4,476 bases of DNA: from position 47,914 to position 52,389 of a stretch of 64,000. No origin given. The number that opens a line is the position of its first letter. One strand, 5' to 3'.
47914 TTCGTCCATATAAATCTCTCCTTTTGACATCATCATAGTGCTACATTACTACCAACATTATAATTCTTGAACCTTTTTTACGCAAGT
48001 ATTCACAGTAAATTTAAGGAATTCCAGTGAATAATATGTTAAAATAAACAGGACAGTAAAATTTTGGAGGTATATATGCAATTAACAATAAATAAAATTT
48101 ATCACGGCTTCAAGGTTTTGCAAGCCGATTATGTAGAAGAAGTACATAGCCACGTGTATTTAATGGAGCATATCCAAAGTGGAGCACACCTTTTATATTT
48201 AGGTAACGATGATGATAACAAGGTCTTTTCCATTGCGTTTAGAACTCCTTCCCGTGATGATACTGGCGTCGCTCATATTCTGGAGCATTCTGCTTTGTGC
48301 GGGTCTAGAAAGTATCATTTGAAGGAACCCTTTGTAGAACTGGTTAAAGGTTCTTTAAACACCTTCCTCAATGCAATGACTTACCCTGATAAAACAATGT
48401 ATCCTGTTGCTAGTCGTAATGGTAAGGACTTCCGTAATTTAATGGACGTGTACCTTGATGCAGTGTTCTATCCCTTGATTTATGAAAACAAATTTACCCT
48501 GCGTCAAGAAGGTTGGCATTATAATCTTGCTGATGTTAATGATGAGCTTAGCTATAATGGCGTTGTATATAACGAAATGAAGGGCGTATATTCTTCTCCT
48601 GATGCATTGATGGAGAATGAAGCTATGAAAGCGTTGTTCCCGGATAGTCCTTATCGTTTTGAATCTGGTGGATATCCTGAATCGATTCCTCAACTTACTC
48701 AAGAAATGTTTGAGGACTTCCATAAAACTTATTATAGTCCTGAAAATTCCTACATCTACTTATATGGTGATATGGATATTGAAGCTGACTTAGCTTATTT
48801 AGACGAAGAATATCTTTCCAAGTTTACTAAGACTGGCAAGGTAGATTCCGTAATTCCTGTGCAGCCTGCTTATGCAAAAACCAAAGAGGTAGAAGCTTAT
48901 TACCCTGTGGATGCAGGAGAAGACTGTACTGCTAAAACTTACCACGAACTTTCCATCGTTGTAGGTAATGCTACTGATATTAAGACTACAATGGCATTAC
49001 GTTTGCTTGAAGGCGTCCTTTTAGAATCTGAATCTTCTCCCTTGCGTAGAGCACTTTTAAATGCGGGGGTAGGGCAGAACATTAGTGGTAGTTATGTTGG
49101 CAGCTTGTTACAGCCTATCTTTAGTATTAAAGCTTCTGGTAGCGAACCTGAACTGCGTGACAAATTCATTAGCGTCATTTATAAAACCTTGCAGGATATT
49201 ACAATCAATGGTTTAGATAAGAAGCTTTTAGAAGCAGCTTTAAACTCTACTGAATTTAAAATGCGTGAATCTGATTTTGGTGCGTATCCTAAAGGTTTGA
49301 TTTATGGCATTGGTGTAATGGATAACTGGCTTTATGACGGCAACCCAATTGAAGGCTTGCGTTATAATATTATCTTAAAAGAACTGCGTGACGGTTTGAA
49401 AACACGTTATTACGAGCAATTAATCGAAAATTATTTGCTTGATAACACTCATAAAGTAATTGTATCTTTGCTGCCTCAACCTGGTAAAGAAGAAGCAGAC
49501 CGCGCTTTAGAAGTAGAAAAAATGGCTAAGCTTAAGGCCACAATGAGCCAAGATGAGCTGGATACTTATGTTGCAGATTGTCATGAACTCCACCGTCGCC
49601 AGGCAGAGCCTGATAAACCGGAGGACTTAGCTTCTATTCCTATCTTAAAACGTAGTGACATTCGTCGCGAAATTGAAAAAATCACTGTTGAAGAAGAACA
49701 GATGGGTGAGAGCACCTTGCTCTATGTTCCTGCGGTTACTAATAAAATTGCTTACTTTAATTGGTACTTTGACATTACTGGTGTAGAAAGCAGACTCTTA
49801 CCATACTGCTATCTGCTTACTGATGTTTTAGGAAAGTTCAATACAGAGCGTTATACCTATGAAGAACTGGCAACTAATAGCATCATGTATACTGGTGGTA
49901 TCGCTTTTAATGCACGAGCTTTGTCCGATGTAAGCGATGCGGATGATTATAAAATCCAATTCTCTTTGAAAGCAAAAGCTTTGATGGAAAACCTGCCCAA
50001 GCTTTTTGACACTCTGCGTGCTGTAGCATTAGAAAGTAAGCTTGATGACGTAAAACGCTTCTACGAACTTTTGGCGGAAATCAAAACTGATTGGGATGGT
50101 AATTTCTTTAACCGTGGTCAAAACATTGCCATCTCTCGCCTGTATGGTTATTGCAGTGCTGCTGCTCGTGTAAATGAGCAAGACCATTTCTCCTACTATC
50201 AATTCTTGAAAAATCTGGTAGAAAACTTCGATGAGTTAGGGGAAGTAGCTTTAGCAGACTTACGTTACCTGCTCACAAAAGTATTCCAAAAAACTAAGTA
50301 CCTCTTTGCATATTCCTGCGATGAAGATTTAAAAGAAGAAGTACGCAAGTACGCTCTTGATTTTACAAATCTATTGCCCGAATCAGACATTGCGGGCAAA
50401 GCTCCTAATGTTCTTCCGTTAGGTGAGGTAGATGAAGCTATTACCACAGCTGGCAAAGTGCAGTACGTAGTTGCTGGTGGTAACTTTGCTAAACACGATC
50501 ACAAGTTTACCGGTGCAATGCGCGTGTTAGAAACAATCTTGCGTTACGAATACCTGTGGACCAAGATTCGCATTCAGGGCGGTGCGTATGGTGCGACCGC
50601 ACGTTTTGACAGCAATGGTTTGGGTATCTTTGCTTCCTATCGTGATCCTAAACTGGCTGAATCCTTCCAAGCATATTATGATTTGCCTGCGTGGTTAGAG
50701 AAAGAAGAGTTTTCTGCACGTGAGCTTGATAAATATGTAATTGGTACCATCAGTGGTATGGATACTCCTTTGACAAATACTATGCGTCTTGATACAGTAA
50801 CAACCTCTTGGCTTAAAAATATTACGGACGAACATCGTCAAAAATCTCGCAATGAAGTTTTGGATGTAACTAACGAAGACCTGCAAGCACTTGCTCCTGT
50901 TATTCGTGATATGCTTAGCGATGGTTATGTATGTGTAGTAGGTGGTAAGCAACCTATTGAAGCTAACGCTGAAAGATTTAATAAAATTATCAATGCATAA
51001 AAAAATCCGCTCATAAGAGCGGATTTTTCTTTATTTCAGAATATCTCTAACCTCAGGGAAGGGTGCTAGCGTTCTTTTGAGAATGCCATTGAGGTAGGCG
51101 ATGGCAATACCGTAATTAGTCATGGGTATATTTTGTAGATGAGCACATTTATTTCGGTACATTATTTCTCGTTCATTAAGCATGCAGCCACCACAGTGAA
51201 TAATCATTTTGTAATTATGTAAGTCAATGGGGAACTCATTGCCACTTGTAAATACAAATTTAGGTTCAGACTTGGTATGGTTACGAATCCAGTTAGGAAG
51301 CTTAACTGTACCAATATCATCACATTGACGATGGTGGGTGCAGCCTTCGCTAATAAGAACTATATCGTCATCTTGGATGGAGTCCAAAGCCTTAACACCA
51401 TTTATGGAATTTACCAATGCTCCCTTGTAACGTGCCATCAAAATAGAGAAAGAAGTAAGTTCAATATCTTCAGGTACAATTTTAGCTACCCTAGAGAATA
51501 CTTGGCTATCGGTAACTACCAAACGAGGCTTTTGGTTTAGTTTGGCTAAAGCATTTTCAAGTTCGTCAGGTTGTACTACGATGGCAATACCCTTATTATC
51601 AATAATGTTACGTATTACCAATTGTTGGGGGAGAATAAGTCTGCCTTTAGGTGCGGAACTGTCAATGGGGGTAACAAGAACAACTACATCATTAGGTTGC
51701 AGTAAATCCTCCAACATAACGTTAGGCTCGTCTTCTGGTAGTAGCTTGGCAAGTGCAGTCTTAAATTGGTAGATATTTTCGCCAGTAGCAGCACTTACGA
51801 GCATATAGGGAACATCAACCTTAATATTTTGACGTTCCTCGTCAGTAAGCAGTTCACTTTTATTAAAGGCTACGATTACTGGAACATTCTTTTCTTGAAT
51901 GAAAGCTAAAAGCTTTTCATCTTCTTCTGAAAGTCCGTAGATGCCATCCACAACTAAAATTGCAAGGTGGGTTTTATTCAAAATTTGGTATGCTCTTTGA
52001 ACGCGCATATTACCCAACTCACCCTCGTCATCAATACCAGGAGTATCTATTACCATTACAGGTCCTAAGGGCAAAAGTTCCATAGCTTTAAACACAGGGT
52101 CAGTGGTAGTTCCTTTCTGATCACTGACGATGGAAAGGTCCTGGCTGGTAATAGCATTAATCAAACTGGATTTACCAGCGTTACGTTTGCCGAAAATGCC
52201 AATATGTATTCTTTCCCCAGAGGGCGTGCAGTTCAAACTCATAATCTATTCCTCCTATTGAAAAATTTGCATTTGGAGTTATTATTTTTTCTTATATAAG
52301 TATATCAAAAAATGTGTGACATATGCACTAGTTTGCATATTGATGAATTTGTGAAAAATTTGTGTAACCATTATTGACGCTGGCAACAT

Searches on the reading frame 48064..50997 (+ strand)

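Call 44: search_protein_families(library=pfam, proteins=[window:48064-50997:+], max_evalue=0.001)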
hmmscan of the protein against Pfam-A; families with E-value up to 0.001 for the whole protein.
window:48064-50997:+ (978 aa): 4 families
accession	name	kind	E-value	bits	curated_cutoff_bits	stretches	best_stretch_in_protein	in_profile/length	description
PF08367.16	M16C_assoc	-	5.5e-64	216.2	25.3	1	470-718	2-252/252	Peptidase M16C associated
PF22516.1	PreP_C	-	5.7e-42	143.7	27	1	791-962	2-173/173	PreP C-terminal domain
PF05193.26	Peptidase_M16_C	-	3.5e-24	86.1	23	1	211-394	2-179/181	Peptidase M16 inactive domain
PF00675.25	Peptidase_M16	-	6.8e-09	36.2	22.3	1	65-162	29-123/149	Insulinase (Peptidase family M16)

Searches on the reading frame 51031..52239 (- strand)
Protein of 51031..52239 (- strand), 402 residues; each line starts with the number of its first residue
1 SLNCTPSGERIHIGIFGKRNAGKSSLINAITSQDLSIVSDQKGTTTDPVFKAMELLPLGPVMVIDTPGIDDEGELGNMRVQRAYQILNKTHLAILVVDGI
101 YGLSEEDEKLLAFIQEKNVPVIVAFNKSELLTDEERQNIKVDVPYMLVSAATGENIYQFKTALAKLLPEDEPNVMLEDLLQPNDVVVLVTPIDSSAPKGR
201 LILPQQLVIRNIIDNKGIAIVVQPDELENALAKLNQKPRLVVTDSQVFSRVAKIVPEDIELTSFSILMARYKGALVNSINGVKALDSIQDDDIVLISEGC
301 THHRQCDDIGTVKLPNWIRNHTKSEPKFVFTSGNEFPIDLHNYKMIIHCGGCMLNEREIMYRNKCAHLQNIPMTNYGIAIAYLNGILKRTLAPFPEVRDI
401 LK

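Call 44: search_protein_families(library=pfam, proteins=[window:51031-52239:-], max_evalue=0.001)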
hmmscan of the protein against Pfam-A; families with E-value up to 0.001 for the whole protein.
window:51031-52239:- (402 aa): 8 families
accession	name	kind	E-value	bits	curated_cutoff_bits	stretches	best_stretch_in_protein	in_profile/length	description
PF18133.7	HydF_tetramer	-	1.5e-46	157.5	22.6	1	279-393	4-118/118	Hydrogen maturase F tetramerization domain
PF18128.7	HydF_dimer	-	1.1e-42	144.5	23.4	1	175-273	1-99/99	Hydrogen maturase F dimerization domain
PF01926.29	MMR_HSR1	-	8.4e-25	87.5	21.9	1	12-127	1-113/113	50S ribosome-binding GTPase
PF03193.22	RsgA_GTPase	-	4.4e-09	36.8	30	0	16-70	112-169/174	RsgA GTPase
PF00009.33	GTP_EFTU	-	1.4e-08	35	26.5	1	62-161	72-180/188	Elongation factor Tu GTP binding domain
PF00350.29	Dynamin_N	-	4.8e-08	33.7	27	0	13-45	1-32/168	Dynamin family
PF02421.24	FeoB_N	-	5.4e-08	32.9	27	1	12-147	2-140/156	Ferrous iron transport protein B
PF04548.22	AIG1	-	3.3e-05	23.8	27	1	15-116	5-109/212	AIG1 family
